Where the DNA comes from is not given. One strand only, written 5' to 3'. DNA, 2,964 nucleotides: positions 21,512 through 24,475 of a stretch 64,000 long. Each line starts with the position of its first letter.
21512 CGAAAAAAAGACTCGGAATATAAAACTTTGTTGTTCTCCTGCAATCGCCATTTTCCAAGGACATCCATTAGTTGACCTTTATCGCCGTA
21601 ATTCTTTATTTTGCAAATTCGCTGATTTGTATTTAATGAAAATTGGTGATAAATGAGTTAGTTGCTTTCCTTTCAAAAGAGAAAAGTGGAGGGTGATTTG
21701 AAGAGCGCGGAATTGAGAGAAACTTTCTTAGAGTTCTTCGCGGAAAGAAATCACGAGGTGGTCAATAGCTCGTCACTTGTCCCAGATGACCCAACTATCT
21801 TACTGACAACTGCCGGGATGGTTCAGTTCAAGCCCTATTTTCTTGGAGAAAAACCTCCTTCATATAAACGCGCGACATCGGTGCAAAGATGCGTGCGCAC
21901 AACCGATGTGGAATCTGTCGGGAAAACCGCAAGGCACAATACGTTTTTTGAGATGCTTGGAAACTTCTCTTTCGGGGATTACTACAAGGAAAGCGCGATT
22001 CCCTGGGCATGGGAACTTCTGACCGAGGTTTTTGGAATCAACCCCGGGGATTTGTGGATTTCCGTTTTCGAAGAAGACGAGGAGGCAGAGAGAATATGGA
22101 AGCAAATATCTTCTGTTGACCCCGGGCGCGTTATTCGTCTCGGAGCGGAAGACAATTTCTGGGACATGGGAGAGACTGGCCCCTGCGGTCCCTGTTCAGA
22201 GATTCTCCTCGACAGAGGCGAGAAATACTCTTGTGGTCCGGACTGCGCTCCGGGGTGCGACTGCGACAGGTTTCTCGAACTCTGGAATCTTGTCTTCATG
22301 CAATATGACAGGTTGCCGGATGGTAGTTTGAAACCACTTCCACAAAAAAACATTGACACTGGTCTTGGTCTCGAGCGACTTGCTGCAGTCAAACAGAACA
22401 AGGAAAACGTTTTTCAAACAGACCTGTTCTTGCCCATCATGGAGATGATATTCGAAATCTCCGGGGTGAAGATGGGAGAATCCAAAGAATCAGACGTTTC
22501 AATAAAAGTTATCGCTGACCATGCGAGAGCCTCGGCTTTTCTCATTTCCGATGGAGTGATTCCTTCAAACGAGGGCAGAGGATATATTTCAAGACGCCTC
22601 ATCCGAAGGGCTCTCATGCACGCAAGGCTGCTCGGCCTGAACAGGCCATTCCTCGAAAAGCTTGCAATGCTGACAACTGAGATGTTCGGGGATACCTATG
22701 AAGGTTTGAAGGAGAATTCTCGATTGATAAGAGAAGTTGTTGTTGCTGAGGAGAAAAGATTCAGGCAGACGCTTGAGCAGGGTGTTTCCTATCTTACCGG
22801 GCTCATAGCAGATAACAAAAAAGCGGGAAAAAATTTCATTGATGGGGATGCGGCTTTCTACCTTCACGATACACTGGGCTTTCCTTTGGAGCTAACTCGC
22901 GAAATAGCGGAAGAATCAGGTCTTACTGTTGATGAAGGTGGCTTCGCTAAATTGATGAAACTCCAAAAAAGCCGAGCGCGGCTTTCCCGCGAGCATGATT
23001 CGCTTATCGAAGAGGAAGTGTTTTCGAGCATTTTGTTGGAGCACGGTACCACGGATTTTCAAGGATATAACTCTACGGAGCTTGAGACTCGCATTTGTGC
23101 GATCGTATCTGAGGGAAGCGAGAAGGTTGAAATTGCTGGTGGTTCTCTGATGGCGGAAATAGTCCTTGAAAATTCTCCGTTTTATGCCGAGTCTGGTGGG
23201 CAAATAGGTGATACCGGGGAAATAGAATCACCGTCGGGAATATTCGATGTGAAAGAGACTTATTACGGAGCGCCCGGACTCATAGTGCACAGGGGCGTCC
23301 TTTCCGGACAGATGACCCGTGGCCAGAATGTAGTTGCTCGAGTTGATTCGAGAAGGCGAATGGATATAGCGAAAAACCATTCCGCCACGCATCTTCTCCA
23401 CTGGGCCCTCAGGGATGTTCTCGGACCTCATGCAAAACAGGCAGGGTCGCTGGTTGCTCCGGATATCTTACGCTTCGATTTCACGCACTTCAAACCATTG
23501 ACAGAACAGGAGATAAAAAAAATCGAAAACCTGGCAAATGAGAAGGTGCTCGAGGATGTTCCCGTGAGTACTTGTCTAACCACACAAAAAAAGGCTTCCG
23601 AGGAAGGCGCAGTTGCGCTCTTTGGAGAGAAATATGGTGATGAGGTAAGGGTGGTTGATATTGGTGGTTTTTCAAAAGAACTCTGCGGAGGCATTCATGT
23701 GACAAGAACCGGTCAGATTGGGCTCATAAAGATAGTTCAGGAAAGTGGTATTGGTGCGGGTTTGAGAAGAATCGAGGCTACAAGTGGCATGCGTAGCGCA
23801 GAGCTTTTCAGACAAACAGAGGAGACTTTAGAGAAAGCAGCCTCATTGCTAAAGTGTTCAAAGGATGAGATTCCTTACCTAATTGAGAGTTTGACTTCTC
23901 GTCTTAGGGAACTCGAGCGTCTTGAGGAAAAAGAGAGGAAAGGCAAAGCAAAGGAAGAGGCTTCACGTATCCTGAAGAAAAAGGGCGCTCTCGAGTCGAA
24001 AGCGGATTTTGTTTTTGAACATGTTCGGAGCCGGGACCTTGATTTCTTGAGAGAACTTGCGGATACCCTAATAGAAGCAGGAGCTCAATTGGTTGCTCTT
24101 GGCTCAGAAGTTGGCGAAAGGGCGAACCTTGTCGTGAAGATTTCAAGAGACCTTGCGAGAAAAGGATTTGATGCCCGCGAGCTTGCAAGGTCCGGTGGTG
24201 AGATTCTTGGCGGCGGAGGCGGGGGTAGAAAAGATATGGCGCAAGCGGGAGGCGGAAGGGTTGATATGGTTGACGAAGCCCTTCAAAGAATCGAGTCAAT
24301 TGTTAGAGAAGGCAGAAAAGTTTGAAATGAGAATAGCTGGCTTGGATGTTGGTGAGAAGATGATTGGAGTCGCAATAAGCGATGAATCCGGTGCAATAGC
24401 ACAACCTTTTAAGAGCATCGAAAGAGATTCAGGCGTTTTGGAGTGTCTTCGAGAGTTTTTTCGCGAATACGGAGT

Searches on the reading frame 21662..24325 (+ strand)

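Call 83: search_protein_families(library=pfam, proteins=[window:21662-24325:+], max_evalue=0.00001)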
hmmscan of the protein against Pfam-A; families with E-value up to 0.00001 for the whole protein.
window:21662-24325:+ (887 aa): 3 families
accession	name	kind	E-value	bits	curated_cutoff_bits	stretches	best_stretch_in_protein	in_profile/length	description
PF01411.24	tRNA-synt_2c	-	1.4e-193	644.8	30.3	1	17-564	1-551/552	tRNA synthetases class II (A)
PF07973.19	tRNA_SAD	-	1.4e-17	63.8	24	1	662-705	1-44/44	Threonyl and Alanyl tRNA synthetase second additional domain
PF02272.25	DHHA1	-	1.4e-11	45.2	25.9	1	796-882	18-101/102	DHHA1 domain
